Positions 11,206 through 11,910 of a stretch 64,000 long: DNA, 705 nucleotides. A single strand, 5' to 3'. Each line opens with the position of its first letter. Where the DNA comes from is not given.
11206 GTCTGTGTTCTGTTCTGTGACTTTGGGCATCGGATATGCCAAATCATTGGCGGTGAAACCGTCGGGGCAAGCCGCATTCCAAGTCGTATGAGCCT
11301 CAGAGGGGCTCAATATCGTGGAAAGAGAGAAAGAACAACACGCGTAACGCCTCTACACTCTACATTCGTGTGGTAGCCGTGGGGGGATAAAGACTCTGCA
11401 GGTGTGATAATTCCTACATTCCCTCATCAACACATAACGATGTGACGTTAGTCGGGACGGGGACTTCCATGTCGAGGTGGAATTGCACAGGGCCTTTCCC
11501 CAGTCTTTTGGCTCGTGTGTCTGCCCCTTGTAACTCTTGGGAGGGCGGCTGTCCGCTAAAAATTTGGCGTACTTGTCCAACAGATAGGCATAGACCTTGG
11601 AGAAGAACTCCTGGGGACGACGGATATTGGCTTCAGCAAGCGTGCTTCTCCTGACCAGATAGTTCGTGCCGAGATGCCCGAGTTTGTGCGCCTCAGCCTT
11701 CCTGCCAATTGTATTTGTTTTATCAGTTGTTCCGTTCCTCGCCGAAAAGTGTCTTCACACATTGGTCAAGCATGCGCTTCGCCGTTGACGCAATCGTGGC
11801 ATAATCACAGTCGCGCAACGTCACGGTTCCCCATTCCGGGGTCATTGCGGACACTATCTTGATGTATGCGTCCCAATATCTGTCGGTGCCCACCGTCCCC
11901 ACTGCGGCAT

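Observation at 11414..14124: Two tandem gene cassettes share a 5' promoter/leader (R3) and a 3' repeat (R2) but carry unrelated cargo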

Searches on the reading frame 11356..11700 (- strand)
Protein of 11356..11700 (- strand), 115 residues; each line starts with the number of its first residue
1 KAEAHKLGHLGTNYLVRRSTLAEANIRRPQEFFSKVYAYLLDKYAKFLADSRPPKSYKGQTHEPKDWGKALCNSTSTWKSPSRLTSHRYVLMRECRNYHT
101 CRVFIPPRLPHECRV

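Call 10: search_protein_families(library=pfam, proteins=[window:11356-11682:-], max_evalue=0.1)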
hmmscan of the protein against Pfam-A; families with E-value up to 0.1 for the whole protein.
seq(109 aa): 1 family
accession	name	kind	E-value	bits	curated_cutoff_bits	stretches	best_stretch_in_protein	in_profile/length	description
PF12112.13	DUF3579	-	0.019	15.9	25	1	52-94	13-58/90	Protein of unknown function (DUF3579)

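Call 23: find_homologous_proteins(query=window:11356-11700:-, max_evalue=10)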
Query seq(115 aa) (115 aa): 176 proteins with E <= 10 among 177 candidates; the best 120 are listed.
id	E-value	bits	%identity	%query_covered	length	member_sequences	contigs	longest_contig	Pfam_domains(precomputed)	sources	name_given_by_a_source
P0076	1.6e-58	214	82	67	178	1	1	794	PF14294.12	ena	-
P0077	1.5e-35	140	90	63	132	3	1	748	PF14294.12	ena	-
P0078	2.8e-35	139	86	67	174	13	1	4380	PF14294.12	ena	-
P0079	1.5e-34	137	84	67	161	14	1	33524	PF14294.12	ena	-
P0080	2.2e-34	136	83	67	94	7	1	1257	-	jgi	jgi:hypothetical protein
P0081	2.6e-34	136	84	67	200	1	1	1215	PF14294.12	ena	-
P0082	3.4e-34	135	69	86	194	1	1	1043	PF14294.12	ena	-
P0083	5.4e-34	135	84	67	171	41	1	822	PF14294.12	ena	-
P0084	6.8e-34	134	83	67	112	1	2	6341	-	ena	-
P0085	7.8e-34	134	84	67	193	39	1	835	PF14294.12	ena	-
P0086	1.1e-33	134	84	67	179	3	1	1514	PF14294.12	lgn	-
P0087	2.8e-33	132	83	67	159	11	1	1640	PF14294.12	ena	-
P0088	4.1e-33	132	83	67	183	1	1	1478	PF01609.28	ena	-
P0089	8.9e-33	131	68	86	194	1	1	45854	PF14294.12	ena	-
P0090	1.2e-32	130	81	67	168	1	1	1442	PF14294.12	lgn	-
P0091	2.0e-32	130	67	86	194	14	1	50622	PF14294.12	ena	-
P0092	4.2e-32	129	82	67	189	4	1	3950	PF14294.12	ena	-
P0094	4.9e-32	128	82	67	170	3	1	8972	PF14294.12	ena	-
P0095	5.8e-32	128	67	86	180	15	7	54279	PF14294.12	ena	-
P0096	6.3e-32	128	85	62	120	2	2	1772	PF14294.12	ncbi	-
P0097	1.1e-31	127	85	62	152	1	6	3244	PF14294.12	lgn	-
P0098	1.3e-31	127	77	67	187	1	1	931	PF01609.28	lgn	-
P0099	1.3e-31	127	80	67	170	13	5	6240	PF14294.12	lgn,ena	-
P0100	2.5e-31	126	94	57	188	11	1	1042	PF14294.12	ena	-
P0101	5.7e-31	125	91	57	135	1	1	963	PF14294.12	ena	-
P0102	5.7e-31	125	82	67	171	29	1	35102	PF14294.12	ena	-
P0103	6.2e-31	125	79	67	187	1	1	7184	PF14294.12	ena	-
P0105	3.8e-30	122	77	67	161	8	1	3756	PF14294.12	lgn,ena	-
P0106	7.7e-30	121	78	67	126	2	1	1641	PF14294.12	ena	-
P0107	2.2e-29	120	83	60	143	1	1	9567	PF14294.12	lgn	-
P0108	1.1e-28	118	85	57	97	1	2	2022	PF14294.12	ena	-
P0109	4.1e-28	116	75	67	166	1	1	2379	PF14294.12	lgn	-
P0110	4.2e-28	116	90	54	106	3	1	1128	PF14294.12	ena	-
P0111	2.5e-27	113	85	57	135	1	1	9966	PF14294.12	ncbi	-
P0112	5.3e-27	112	87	55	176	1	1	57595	PF14294.12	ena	-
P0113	5.6e-27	112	76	65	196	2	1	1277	PF01609.28,PF13612.13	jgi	-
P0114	9.6e-27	111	90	52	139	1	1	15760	PF14294.12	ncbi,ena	-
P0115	1.0e-26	111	89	54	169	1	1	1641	PF14294.12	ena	-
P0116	3.1e-26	110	83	55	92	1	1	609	PF14294.12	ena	-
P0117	5.3e-26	109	82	57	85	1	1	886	PF14294.12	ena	-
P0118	9.3e-26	108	75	67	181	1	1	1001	PF14294.12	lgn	-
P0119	1.1e-25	108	83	57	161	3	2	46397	PF01609.28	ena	-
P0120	1.6e-25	107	87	54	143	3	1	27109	PF14294.12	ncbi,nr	ncbi:MAG: DUF4372 domain-containing protein [Bacteroidaceae bacterium]|nr:DUF4372 domain-containing 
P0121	8.7e-25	105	70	67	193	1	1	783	PF14294.12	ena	-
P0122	1.5e-24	104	90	51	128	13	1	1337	PF14294.12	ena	-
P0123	1.6e-24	104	85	52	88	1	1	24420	PF14294.12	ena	-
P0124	1.8e-24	104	72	67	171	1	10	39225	PF14294.12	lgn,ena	-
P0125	2.0e-24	104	86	51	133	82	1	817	PF14294.12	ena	-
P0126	3.6e-24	103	76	61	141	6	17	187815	PF14294.12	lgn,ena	-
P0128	1.3e-23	101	81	55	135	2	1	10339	PF14294.12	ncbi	-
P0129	1.4e-23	101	69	67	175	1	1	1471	PF14294.12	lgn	-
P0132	2.5e-22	97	69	63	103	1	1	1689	PF14294.12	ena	-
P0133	2.6e-22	97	92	46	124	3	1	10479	PF14294.12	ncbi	-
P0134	2.6e-22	97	83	51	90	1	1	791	PF14294.12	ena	-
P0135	3.5e-22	97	78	52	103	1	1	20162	PF14294.12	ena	-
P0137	6.4e-22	96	73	61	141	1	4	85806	PF14294.12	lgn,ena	-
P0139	1.5e-21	95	72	57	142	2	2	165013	PF14294.12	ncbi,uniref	ncbi:hypothetical protein JCM15124A_13690 [Prevotella falsenii]|uniref:DUF4372 domain-containing pro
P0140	3.6e-21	93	86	49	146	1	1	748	PF14294.12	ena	-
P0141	1.2e-20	92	92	44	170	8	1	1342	PF14294.12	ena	-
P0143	1.3e-20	92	92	44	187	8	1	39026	PF14294.12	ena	-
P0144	2.6e-20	91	73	60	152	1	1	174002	PF14294.12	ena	-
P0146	5.8e-20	90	90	44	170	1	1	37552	PF14294.12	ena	-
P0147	7.6e-20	89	82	50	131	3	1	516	PF14294.12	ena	-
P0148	9.7e-20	89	77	52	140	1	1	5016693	PF14294.12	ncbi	-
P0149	1.4e-19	88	73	57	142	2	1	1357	PF14294.12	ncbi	-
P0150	4.7e-19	87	84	48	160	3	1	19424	PF14294.12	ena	-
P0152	5.6e-19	86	76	51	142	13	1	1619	PF14294.12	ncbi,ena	-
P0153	7.2e-19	86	87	46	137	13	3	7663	PF14294.12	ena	-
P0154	7.9e-19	86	79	50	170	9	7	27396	PF14294.12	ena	-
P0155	1.3e-18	85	80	49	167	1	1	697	PF14294.12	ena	-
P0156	1.3e-18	85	88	43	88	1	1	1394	PF14294.12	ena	-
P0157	1.6e-18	85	86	44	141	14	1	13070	PF14294.12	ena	-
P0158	2.1e-18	85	69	57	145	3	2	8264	PF14294.12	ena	-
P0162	8.0e-18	83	91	41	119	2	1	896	PF14294.12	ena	-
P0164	1.1e-17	82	81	46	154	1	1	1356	PF14294.12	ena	-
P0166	1.8e-17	81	88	43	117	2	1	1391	PF14294.12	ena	-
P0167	2.3e-17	81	88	43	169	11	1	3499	PF14294.12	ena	-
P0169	5.1e-17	80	77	49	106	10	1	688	PF14294.12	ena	-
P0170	7.6e-17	79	82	43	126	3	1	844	PF14294.12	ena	-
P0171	1.7e-16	78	87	41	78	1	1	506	PF14294.12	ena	-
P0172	2.8e-16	78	87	41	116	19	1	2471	PF14294.12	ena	-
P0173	3.0e-16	78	60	67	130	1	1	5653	PF14294.12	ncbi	-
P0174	3.4e-16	77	87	40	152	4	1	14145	PF14294.12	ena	-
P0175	3.7e-16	77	78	44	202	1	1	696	PF14294.12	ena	-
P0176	4.1e-16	77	83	42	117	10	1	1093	PF14294.12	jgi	-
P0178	7.5e-16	76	78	47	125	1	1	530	PF14294.12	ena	-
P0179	8.1e-16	76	76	47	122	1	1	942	PF14294.12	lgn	-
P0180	9.5e-16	76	85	41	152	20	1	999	PF14294.12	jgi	jgi:hypothetical protein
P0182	1.2e-15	76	76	47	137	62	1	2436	PF14294.12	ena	-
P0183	1.5e-15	75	62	67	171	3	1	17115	PF14294.12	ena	-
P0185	2.5e-15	75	76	47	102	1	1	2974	PF14294.12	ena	-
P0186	3.5e-15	74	74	47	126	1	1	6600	PF14294.12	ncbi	-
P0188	5.1e-15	74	81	42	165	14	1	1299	PF14294.12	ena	-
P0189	5.1e-15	74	80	44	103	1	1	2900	PF14294.12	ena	-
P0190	7.6e-15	73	81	42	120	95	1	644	PF14294.12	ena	-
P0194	4.3e-14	71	81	41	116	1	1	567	PF14294.12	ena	-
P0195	5.9e-14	70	93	35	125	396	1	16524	PF14294.12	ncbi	-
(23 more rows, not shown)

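Call 25: find_encoding_contigs(protein=P0148, flank=6000, max_places=4)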
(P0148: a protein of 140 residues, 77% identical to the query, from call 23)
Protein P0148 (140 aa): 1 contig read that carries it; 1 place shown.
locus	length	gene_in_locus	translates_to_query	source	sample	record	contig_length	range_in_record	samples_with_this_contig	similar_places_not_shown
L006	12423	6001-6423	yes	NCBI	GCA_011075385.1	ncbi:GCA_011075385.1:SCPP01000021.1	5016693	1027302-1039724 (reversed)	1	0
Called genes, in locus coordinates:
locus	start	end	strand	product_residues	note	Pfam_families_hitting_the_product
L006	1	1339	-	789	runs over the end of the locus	PF12704:MacB_PCD, PF02687:FtsX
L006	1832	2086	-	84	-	-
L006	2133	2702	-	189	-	-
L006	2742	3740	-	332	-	PF12704:MacB_PCD, PF02687:FtsX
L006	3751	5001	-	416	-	PF25919:BSH_CusB (weak), PF25973:BSH_CzcB (faint), PF25989:YknX_C (faint)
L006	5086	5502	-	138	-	-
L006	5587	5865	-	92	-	-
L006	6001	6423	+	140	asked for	PF14294:DUF4372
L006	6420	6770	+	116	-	PF01609:DDE_Tnp_1, PF13612:DDE_Tnp_1_3 (weak)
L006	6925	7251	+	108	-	-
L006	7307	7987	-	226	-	PF02321:OEP (faint)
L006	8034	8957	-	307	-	-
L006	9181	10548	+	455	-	PF00072:Response_reg, PF00158:Sigma54_activat, PF14532:Sigma54_activ_2, PF07728:AAA_5 (weak), PF25601:AAA_lid_14, PF02954:HTH_8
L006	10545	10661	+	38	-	-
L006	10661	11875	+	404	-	PF02518:HATPase_c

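Call 26: find_encoding_contigs(protein=P0089, flank=6000, max_places=4)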
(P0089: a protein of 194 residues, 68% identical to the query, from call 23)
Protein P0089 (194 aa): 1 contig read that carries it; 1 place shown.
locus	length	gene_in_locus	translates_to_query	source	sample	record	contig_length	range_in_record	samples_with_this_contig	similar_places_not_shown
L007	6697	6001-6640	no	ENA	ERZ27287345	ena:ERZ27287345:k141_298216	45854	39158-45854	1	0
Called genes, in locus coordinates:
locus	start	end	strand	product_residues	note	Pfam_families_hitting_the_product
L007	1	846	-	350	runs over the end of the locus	PF00483:NTP_transferase, PF22640:ManC_GMP_beta-helix (faint)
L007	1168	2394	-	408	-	-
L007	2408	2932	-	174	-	-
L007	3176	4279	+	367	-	PF05222:AlaDh_PNT_N, PF01262:AlaDh_PNT_C, PF02826:2-Hacid_dh_C, PF01488:Shikimate_DH (weak)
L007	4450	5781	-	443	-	PF13173:AAA_14, PF13635:DUF4143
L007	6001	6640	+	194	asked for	PF14294:DUF4372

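Call 31: find_encoding_contigs(protein=P0143, flank=5000, max_places=4)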
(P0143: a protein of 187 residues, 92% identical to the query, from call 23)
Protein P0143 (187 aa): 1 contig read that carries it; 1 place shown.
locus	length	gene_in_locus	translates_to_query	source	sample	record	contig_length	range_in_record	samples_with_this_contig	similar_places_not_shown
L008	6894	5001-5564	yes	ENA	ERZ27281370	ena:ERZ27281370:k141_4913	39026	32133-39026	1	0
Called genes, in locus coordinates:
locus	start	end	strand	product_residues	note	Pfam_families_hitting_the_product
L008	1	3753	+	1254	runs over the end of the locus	PF02811:PHP, PF07733:DNA_pol3_alpha, PF17657:DNA_pol3_finger, PF14579:HHH_6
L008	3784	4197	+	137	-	PF02367:TsaE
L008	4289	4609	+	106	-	PF00085:Thioredoxin, PF13098:Thioredoxin_2 (weak)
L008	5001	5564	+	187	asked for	PF14294:DUF4372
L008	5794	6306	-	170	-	-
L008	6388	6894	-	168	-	?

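Call 32: find_encoding_contigs(protein=P0195, flank=5000, max_places=8)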
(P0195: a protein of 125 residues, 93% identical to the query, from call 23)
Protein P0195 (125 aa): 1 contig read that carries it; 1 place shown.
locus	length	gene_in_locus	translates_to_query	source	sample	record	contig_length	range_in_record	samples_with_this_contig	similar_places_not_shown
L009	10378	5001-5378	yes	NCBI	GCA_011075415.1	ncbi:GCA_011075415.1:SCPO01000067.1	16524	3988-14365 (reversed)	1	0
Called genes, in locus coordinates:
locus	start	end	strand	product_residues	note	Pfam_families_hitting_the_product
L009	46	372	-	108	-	PF00884:Sulfatase, PF16347:SGSH_C (weak)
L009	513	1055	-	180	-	PF00884:Sulfatase, PF01663:Phosphodiest (weak)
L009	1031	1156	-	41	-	-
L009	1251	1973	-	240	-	PF07980:SusD_RagB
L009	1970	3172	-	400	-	PF14322:SusD-like_3 (weak), PF07980:SusD_RagB (weak)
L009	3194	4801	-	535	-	PF00593:TonB_dep_Rec_b-barrel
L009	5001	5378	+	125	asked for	PF14294:DUF4372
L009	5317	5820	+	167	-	PF01609:DDE_Tnp_1, PF13612:DDE_Tnp_1_3 (weak)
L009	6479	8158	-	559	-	PF07660:STN, PF13620:CarboxypepD_reg, PF13715:CarbopepD_reg_2, PF07715:Plug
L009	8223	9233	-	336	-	PF04773:FecR, PF16344:FecR_C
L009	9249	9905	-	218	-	PF04542:Sigma70_r2 (weak), PF08281:Sigma70_r4_2, PF04545:Sigma70_r4 (weak), PF00196:GerE (weak)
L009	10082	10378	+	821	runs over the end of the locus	PF26549:Tricorn_N, PF26550:Tricorn_2nd, PF07676:PD40 (weak), PF26549:Tricorn_N, PF26550:Tricorn_2nd, PF25174:Beta-prop_THOC3, PF14684:Tricorn_C1, PF14685:PDZ_Tricorn, +5 more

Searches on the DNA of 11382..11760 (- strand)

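Call 11: search_dna_similar(query=window:11382-11760:-, collection=plasmids, mode=distant, max_evalue=0.001)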
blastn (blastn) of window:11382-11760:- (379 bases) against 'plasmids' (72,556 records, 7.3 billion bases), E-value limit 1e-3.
No match.
